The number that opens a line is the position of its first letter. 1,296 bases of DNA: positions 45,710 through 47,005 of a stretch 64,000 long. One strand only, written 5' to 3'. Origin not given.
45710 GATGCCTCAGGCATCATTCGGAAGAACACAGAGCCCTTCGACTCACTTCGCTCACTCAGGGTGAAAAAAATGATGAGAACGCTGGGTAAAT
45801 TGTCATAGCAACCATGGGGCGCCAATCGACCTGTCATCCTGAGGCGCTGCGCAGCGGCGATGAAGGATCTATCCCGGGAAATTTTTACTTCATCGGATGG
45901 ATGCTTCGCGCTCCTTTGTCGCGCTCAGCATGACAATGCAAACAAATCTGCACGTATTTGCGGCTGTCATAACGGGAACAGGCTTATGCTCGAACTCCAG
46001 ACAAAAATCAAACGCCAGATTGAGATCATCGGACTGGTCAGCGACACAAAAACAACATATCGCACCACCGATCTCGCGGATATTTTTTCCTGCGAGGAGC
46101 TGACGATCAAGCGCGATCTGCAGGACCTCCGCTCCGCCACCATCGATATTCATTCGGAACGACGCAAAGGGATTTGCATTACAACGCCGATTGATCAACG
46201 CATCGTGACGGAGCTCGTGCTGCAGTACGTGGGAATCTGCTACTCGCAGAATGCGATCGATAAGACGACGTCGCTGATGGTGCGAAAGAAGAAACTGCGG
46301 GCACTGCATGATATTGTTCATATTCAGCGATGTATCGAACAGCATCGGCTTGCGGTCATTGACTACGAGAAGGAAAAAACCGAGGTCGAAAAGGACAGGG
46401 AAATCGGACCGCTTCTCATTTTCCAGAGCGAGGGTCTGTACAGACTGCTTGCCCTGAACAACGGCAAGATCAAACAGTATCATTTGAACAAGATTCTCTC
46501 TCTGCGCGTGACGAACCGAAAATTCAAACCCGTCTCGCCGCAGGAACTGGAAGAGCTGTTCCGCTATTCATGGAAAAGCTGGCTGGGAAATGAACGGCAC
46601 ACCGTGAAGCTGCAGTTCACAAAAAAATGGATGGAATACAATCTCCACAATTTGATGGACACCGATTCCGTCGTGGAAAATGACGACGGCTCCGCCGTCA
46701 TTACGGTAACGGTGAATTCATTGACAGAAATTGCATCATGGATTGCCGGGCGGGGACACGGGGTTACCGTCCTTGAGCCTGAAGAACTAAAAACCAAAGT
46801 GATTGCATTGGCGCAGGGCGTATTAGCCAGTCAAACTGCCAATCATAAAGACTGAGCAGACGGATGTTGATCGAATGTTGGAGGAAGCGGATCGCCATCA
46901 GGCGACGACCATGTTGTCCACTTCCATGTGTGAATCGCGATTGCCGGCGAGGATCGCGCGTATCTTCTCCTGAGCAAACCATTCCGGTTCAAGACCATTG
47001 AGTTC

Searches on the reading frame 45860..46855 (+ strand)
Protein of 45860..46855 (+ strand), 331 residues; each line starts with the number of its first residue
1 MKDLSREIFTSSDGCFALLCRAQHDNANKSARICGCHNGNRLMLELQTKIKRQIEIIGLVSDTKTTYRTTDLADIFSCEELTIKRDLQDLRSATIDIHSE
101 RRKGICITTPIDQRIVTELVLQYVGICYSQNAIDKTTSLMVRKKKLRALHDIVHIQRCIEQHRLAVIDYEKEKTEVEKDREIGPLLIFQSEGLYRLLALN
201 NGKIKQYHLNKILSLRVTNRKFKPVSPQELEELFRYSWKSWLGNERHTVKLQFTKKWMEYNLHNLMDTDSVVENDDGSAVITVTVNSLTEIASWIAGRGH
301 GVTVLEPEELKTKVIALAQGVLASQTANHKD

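Call 53: search_protein_families(library=pfam, proteins=[window:45860-46855:+], max_evalue=0.001)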
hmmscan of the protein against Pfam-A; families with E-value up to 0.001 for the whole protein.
window:45860-46855:+ (331 aa): 4 families
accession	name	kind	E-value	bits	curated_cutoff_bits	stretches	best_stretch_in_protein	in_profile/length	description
PF25583.1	WCX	-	7.7e-14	52.2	23.9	1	246-321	2-75/76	WCX domain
PF08279.18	HTH_11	-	8.9e-06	25.9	25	1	52-105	1-54/55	HTH domain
PF13280.12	WYL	-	9.6e-05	22.8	21.8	1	155-217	6-70/70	WYL domain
PF08280.17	HTH_Mga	-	0.00034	21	23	1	48-93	2-46/59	M protein trans-acting positive regulator (MGA) HTH domain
